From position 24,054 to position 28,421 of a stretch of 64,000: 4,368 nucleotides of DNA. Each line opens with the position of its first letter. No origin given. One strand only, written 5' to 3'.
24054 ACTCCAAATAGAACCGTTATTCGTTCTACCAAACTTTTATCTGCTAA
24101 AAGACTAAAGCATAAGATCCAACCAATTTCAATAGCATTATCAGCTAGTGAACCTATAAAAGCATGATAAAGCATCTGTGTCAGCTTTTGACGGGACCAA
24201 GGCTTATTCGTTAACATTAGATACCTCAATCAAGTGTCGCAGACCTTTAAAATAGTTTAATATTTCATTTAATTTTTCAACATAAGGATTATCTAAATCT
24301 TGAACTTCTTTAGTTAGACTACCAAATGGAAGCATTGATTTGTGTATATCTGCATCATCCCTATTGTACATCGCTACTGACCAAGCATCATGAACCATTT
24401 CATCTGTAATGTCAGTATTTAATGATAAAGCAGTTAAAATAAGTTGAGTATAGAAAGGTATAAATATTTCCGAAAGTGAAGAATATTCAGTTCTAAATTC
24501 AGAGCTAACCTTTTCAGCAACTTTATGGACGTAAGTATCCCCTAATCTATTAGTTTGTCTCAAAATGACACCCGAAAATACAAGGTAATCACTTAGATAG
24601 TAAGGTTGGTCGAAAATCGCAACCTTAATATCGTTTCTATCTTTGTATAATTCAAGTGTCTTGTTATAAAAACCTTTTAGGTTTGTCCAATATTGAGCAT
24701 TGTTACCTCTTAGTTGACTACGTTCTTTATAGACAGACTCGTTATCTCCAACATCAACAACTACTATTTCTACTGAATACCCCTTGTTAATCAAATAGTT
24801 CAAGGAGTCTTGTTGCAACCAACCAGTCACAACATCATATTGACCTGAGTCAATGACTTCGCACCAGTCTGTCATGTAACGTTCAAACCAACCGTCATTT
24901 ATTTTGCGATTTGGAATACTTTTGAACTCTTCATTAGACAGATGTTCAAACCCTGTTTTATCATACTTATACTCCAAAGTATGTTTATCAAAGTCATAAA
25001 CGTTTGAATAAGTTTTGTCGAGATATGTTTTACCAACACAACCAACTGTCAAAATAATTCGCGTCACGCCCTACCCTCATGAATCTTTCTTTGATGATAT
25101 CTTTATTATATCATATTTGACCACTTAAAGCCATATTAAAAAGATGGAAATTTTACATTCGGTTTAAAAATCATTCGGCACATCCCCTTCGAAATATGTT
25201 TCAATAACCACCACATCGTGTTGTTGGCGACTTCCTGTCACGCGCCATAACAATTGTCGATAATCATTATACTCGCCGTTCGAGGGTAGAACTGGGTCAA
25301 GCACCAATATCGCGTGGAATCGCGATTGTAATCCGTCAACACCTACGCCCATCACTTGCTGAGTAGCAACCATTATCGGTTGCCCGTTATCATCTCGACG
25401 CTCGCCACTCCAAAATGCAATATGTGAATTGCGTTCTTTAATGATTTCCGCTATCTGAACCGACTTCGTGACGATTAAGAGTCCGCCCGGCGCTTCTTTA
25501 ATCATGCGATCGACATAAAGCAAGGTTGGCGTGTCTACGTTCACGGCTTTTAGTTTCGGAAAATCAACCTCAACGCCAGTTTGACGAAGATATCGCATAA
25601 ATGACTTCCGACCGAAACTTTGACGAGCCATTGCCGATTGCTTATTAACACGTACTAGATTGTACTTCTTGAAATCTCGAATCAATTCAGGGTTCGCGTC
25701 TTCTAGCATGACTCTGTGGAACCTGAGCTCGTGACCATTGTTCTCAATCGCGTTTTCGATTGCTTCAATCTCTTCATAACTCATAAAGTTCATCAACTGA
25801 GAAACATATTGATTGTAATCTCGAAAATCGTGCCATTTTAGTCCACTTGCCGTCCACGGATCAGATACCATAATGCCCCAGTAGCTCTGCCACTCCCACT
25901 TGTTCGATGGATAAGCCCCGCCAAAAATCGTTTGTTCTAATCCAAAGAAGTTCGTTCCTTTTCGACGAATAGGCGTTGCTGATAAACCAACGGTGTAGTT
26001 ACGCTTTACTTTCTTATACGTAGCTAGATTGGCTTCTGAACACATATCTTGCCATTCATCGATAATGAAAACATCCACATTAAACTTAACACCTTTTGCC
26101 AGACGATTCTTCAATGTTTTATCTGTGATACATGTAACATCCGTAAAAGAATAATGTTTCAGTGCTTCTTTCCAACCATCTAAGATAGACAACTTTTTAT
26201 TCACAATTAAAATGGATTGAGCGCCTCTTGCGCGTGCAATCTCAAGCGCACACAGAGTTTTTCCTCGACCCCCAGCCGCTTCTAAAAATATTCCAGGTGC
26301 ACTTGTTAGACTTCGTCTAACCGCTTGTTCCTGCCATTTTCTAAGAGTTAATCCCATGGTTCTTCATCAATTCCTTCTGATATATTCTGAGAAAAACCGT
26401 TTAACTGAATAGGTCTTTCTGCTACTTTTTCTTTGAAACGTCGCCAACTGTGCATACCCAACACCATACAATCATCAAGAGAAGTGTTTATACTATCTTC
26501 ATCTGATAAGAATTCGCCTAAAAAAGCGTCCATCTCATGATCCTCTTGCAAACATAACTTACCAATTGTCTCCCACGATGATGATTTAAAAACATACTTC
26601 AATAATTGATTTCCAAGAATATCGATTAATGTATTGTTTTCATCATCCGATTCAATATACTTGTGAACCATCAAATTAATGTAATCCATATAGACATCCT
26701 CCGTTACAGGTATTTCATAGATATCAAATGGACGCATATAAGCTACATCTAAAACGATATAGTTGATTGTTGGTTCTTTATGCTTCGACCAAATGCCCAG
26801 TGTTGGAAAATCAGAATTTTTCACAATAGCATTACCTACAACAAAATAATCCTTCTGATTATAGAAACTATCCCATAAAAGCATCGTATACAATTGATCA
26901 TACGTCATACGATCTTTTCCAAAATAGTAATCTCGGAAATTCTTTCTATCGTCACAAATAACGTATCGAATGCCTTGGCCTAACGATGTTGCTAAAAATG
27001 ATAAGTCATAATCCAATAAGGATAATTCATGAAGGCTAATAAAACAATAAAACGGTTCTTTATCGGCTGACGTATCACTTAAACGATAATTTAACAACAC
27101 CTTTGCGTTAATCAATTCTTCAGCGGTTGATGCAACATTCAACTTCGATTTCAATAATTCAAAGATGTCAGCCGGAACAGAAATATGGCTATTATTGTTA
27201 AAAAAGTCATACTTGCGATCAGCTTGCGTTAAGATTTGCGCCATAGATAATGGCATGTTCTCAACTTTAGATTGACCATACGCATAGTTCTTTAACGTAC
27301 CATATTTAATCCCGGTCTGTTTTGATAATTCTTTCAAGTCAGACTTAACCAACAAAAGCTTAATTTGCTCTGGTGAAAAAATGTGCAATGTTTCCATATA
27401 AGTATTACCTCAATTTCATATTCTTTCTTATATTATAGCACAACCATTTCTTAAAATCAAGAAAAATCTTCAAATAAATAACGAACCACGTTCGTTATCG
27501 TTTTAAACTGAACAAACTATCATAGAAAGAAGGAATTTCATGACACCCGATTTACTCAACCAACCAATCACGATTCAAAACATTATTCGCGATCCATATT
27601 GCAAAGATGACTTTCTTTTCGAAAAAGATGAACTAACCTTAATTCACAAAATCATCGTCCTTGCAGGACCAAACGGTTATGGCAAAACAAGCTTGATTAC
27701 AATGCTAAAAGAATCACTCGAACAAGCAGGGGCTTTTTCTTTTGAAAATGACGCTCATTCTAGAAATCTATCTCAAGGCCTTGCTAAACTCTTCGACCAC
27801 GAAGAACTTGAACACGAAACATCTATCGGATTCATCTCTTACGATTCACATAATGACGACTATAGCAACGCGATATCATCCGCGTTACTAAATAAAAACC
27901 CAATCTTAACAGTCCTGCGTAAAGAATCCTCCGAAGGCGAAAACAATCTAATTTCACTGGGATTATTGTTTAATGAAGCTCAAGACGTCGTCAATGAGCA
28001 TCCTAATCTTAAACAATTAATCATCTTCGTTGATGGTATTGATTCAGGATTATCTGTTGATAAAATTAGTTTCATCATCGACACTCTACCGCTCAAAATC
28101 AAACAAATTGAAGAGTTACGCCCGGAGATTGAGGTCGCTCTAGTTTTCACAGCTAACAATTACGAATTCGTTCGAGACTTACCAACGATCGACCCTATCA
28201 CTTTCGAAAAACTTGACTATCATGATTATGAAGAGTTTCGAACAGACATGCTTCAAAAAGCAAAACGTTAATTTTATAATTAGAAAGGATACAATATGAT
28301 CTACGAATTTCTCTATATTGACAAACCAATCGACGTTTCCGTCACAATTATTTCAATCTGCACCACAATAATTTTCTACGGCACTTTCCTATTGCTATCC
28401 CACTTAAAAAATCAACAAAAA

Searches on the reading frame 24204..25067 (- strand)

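Call 17: search_protein_families(library=pfam, proteins=[window:24204-25067:-], max_evalue=0.001)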
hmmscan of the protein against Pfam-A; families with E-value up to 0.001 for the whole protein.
window:24204-25067:- (287 aa): 1 family
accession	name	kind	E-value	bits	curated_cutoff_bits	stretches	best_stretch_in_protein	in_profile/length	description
PF24792.1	DUF7701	-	1.1e-12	48.5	27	1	178-268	1-88/91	Domain of unknown function (DUF7701)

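Call 19: search_protein_families(library=phrogs, proteins=[window:24204-25067:-], max_evalue=0.01)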
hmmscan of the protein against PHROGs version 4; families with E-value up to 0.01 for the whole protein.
window:24204-25067:- (287 aa): 2 families
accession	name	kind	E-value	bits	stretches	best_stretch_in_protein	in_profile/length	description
phrog_26560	-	unknown function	4.4e-07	31.1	1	212-267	30-83/103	-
phrog_4182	-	unknown function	0.00059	20.5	1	2-182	11-170/243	-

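Call 105: search_protein_families(library=padloc, proteins=[window:24204-25067:-], max_evalue=0.01)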
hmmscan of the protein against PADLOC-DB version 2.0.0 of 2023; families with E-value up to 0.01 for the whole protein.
window:24204-25067:- (287 aa): 0 families

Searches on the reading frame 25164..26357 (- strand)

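Call 17: search_protein_families(library=pfam, proteins=[window:25164-26357:-], max_evalue=0.001)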
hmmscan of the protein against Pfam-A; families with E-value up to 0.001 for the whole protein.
window:25164-26357:- (397 aa): 2 families
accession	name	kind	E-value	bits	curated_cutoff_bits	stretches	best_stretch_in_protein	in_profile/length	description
PF04851.21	ResIII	-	1.4e-09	38.5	22.5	1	3-74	2-81/164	Type III restriction enzyme, res subunit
PF00270.35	DEAD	-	7.5e-05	23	26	0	66-131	89-162/167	DEAD/DEAH box helicase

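Call 105: search_protein_families(library=padloc, proteins=[window:25164-26357:-], max_evalue=0.01)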
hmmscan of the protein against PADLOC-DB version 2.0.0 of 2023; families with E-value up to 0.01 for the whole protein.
window:25164-26357:- (397 aa): 7 families
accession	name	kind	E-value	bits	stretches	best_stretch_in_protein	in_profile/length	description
PDLC02707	PbeA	-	1.1e-08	32.2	1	3-80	251-333/672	PbeA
PDLC02706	PbeA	-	7.7e-07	26.1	1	6-83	271-354/722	PbeA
PDLC02704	PbeA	-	2.7e-05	20.8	0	3-81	253-339/682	PbeA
PDLC02703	PbeA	-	0.00049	16.8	1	8-69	250-314/626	PbeA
PDLC02350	AbiO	-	0.00053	16.9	1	7-119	181-283/468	AbiO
PDLC02372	Nhi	-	0.00074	16.3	1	7-118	185-288/470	-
PDLC04866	PDC-S05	-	0.0021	16.3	1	303-349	7-55/81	-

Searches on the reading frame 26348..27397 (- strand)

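Call 17: search_protein_families(library=pfam, proteins=[window:26348-27397:-], max_evalue=0.001)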
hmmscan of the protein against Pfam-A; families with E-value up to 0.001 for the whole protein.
window:26348-27397:- (349 aa): 0 families

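Call 19: search_protein_families(library=phrogs, proteins=[window:26348-27397:-], max_evalue=0.01)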
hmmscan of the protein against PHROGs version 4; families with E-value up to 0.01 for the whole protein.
window:26348-27397:- (349 aa): 2 families
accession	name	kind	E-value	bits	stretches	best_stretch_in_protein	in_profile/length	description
phrog_1529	-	unknown function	0.0001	23.5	1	10-74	9-74/209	-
phrog_147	-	transcription regulation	0.0044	18.4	1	10-47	7-47/100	transcriptional regulator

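Call 105: search_protein_families(library=padloc, proteins=[window:26348-27397:-], max_evalue=0.01)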
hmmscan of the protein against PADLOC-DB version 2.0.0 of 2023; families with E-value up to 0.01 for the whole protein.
window:26348-27397:- (349 aa): 0 families

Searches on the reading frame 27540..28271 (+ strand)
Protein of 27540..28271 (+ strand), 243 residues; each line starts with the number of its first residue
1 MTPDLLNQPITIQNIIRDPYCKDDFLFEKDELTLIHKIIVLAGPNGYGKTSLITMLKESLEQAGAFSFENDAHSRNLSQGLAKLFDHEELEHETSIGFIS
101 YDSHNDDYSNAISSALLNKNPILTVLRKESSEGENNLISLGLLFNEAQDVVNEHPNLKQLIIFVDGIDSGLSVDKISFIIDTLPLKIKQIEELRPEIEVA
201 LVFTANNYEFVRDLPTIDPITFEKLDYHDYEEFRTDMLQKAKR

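Call 17: search_protein_families(library=pfam, proteins=[window:27540-28271:+], max_evalue=0.001)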
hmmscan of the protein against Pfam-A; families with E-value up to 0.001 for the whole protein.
window:27540-28271:+ (243 aa): 3 families
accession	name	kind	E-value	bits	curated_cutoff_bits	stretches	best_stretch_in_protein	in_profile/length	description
PF00005.33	ABC_tran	-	2.5e-06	28.6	25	1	37-149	12-128/137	ABC transporter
PF13401.12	AAA_22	-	6e-05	23.8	27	1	37-165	6-109/130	AAA domain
PF13191.12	AAA_16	-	8.1e-05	23.6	32.6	1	38-168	26-142/167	AAA ATPase domain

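Call 105: search_protein_families(library=padloc, proteins=[window:27540-28271:+], max_evalue=0.01)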
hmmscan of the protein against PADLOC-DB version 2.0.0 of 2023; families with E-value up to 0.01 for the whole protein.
window:27540-28271:+ (243 aa): 20 families
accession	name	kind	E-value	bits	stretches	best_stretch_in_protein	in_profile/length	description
PDLC00082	GajA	-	3.1e-06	23.9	1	27-77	14-64/694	AAA ATPase domain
PDLC00289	PtuA1|PtuA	-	6.3e-06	23.5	1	26-192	20-175/404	AAA ATPase domain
PDLC02981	AriAB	-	1.2e-05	22.3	1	29-128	16-120/694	-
PDLC04897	PDC-S06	-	1.9e-05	21.5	0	22-62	9-49/727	-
PDLC00268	PtuA1|PtuA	-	2.8e-05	21.7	1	28-115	17-102/411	AAA ATPase domain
PDLC03865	LmuB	-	3e-05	20.4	1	22-53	17-48/1007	-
PDLC00076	GajA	-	0.0001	18.8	1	11-73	2-61/700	AAA ATPase domain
PDLC04213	HEC-02A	-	0.00019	19.1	1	26-91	13-70/337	-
PDLC00290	PtuA1|PtuA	-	0.00029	18.3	1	27-103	14-97/414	AAA ATPase domain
PDLC03859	LmuB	-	0.00068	17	1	28-55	14-43/611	-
PDLC00271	PtuA1|PtuA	-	0.00087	16.9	1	27-78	14-65/421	AAA ATPase domain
PDLC02914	ATPase-Toprim_I-B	-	0.0011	16.3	1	36-66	25-54/443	-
PDLC04140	mad8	-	0.0019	15.8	0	37-62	28-53/314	mads_8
PDLC02913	ATPase_I-A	-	0.0019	15.4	1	29-61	67-99/508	-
PDLC04244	PDC-M01A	-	0.0019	15.1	1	25-64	180-218/482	-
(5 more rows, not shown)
